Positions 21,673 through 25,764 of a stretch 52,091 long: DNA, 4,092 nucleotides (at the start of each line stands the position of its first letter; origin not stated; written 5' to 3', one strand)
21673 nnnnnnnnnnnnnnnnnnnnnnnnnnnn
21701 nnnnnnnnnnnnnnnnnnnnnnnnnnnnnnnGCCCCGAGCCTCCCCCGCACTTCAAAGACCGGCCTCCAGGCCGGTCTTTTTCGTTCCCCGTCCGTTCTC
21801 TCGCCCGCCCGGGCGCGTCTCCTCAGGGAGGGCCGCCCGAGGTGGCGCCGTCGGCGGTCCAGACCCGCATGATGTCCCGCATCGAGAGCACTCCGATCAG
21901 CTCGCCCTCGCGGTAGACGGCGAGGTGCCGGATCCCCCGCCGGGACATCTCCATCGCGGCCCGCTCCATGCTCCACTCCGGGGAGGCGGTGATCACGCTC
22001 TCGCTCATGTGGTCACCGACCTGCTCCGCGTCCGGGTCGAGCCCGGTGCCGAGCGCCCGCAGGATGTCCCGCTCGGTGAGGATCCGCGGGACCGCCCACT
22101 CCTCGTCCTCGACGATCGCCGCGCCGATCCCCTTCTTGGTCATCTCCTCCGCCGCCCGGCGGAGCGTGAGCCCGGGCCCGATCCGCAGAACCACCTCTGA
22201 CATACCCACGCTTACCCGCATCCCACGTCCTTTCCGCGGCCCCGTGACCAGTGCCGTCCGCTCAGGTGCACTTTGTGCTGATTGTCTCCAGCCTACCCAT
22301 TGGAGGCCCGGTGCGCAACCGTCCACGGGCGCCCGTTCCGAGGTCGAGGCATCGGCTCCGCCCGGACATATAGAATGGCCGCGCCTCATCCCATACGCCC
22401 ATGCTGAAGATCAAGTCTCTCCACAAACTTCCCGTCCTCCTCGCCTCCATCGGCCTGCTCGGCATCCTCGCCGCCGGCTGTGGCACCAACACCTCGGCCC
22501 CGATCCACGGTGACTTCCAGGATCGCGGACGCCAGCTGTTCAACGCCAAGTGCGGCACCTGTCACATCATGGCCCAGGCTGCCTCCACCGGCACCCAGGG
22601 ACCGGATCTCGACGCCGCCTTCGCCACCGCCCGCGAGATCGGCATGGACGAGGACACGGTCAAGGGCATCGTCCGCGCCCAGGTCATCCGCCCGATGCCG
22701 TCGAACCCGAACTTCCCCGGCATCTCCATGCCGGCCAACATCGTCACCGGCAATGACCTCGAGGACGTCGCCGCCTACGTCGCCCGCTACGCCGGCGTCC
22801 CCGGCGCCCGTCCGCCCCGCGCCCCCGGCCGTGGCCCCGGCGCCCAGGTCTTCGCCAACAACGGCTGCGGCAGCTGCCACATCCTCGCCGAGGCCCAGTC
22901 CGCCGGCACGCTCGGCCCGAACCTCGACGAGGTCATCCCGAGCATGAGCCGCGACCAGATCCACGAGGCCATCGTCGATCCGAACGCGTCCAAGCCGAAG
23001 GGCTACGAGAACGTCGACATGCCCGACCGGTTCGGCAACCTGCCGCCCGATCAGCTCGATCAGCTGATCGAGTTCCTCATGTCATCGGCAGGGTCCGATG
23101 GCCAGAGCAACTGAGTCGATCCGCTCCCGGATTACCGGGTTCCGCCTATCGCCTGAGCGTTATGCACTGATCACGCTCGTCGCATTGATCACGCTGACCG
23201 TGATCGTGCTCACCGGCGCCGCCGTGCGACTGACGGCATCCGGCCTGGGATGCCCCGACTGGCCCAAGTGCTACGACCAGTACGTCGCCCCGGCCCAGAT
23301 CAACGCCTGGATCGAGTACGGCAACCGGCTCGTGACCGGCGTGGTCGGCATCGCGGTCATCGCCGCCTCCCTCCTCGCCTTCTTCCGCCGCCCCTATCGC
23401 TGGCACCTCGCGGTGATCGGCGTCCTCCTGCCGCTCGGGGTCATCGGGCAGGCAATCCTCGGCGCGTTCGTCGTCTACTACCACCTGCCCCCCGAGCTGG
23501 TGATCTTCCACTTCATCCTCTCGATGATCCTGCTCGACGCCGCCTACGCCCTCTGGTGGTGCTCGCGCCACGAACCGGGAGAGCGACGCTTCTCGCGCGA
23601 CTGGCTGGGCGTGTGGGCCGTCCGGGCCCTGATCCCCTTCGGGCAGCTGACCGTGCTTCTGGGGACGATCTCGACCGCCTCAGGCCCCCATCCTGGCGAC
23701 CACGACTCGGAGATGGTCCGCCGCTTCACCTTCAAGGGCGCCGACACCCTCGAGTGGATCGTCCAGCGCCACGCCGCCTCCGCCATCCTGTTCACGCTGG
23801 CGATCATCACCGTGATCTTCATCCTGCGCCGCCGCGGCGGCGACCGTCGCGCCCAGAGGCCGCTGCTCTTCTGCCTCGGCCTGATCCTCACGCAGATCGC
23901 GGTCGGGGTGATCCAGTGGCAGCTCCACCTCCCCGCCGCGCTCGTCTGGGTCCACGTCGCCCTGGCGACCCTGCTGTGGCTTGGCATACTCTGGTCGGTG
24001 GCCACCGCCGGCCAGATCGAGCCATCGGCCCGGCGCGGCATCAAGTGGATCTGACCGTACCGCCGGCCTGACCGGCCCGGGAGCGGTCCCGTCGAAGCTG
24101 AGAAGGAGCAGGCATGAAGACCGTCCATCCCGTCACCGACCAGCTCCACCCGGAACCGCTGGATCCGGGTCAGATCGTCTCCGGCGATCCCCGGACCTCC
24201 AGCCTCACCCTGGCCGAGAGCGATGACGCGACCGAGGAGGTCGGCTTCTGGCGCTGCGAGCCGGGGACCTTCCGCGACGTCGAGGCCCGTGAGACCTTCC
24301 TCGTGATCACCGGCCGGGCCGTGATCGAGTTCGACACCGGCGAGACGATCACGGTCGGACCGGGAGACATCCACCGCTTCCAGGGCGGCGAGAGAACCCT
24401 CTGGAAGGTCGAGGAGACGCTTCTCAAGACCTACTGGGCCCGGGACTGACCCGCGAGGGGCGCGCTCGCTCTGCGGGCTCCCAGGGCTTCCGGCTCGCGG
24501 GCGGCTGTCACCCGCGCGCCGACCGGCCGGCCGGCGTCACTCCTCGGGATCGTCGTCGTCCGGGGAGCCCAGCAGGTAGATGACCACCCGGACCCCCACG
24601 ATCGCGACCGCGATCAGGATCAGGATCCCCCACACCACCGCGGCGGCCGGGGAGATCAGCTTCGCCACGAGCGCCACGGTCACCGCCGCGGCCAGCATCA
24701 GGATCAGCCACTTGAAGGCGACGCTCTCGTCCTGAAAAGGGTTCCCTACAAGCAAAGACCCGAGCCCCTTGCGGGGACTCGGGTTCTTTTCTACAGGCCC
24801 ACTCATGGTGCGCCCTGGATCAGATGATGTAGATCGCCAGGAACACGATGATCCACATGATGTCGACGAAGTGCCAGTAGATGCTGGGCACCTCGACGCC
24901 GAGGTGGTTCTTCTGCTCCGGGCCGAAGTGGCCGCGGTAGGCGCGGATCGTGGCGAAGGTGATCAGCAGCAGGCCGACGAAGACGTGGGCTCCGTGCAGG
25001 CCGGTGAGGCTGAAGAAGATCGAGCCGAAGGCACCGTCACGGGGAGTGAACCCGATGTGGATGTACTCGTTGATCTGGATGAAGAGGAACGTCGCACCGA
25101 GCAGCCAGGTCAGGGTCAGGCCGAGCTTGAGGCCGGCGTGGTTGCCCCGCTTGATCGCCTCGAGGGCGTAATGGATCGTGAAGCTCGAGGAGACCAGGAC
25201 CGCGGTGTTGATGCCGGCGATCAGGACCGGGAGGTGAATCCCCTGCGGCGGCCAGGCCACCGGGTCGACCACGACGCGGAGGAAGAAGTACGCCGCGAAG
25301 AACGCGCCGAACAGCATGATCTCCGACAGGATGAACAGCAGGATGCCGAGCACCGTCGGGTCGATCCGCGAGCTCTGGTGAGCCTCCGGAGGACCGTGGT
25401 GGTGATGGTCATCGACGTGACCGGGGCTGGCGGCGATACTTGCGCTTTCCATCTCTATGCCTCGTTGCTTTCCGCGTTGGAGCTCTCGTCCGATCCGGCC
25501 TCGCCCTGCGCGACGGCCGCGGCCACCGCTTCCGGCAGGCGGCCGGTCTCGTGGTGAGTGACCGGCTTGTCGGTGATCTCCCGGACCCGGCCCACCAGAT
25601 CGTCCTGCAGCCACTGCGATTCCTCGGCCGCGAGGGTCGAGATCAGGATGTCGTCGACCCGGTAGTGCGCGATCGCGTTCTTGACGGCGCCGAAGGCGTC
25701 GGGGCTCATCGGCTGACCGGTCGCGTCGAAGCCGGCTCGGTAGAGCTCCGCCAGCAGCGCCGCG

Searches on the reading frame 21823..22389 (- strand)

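Call 60: search_protein_families(library=pfam, proteins=[window:21823-22389:-], max_evalue=0.001)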
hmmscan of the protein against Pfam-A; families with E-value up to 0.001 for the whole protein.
window:21823-22389:- (188 aa): 1 family
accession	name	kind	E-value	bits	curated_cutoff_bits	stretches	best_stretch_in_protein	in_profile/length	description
PF00571.33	CBS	-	4.6e-22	78.5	24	2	124-176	1-54/57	CBS domain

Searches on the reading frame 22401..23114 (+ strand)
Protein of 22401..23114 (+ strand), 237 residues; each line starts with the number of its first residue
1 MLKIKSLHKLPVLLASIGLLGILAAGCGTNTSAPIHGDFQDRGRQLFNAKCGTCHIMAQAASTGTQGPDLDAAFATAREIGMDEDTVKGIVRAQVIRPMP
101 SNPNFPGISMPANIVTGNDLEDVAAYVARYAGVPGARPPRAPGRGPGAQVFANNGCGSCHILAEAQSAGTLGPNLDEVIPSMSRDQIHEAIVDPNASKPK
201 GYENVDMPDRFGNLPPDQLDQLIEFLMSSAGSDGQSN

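Call 3: search_protein_families(library=pfam, proteins=[window:22401-23114:+], max_evalue=0.01)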
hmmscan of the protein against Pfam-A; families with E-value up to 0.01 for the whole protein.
window:22401-23114:+ (237 aa): 3 families
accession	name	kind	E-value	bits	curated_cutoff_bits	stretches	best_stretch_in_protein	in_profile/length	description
PF00034.26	Cytochrom_C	-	7.5e-18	66.1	21.3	2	147-228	4-88/90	Cytochrome c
PF13442.11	Cytochrome_CBB3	-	3.5e-12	46.9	27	2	41-103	4-52/68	Cytochrome C oxidase, cbb3-type, subunit III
PF14495.11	Cytochrom_C550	-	6.2e-05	23.1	27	0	41-65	27-51/136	Cytochrome c-550 domain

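Call 17: search_protein_families(library=ncbifam, proteins=[window:22401-23114:+], max_evalue=0.001)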
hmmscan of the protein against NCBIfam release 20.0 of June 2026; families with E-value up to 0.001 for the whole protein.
window:22401-23114:+ (237 aa): 11 families
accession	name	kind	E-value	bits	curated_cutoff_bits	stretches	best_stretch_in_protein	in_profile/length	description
TIGR04485.1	thiosulf_SoxX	equivalog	1.3e-17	64.3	61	2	155-228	4-77/78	sulfur oxidation c-type cytochrome SoxX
NF052248.1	SorU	equivalog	9.7e-16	57.8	100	2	152-192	9-47/72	SorU family sulfite dehydrogenase c-type cytochrome subunit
TIGR02603.1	CxxCH_TIGR02603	domain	9.1e-11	41.9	68.15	1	147-208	6-64/134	putative heme-binding domain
NF045774.1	cytochro_C551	exception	1.3e-10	41.2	118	0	149-201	43-92/110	cytochrome c551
TIGR00782.1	ccoP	equivalog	1.1e-07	31.5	179.95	0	110-179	170-237/285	cytochrome-c oxidase, cbb3-type subunit III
NF050122.1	bc1_QcrC_actin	exception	1.4e-07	31.1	200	1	13-193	11-183/253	cytochrome bc1 complex diheme cytochrome c subunit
NF045773.1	cytochro_C550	exception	6.5e-07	29.3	125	0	151-204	55-105/118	cytochrome c550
NF040971.1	cytc_ExtS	equivalog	3.9e-05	23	100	0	146-199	80-131/262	selenite/tellurite reduction operon c-type cytochrome lipoprotein ExtS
TIGR03045.1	PS_II_C550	equivalog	5.8e-05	22.8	177.75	0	41-61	52-72/159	photosystem II cytochrome c-550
NF040606.1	CytoC_perox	subfamily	0.00015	21.1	150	0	35-95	293-350/524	di-heme-cytochrome C peroxidase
NF045930.1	Cytc6PetJCyano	equivalog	0.0003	20.7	135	0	34-57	22-45/110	cytochrome c6 PetJ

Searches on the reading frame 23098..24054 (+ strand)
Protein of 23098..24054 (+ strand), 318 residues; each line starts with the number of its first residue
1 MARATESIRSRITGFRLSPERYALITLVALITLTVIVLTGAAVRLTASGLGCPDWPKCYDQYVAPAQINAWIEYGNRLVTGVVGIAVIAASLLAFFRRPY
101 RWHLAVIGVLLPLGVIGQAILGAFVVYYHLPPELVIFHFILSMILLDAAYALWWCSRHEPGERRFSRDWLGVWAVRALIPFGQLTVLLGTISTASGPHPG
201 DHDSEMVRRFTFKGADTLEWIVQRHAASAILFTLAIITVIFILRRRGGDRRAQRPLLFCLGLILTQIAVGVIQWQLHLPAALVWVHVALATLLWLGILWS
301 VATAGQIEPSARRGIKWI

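Call 3: search_protein_families(library=pfam, proteins=[window:23098-24054:+], max_evalue=0.01)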
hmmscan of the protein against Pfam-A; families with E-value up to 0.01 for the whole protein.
window:23098-24054:+ (318 aa): 1 family
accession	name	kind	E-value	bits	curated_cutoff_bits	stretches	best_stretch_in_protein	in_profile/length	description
PF02628.20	COX15-CtaA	-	4.3e-26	92.1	29.9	2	67-295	72-319/322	Cytochrome oxidase assembly protein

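Call 17: search_protein_families(library=ncbifam, proteins=[window:23098-24054:+], max_evalue=0.001)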
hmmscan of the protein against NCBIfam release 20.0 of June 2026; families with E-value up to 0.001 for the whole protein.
window:23098-24054:+ (318 aa): 0 families

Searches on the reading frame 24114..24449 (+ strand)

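Call 60: search_protein_families(library=pfam, proteins=[window:24114-24449:+], max_evalue=0.001)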
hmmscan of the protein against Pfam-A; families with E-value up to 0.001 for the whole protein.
window:24114-24449:+ (111 aa): 2 families
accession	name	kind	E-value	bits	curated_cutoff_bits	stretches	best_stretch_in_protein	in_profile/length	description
PF05899.18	Cupin_3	-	3.1e-13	49.7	23.5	1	36-107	2-74/74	EutQ-like cupin domain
PF07883.17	Cupin_2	-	0.00057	20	27.2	1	58-93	19-52/70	Cupin domain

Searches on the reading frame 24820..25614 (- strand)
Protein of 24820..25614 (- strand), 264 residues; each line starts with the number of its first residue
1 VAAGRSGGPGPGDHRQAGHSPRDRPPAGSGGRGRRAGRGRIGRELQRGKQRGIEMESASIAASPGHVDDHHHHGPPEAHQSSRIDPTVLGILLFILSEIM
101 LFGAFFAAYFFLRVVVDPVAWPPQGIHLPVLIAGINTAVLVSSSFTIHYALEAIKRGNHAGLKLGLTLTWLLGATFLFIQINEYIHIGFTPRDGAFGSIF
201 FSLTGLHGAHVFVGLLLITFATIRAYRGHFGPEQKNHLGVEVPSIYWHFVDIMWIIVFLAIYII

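Call 60: search_protein_families(library=pfam, proteins=[window:24820-25614:-], max_evalue=0.001)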
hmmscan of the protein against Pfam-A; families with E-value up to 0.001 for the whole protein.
window:24820-25614:- (264 aa): 1 family
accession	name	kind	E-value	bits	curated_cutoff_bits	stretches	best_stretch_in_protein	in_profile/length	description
PF00510.24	COX3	-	2.6e-40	139.3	23.8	1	87-263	76-255/258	Cytochrome c oxidase subunit III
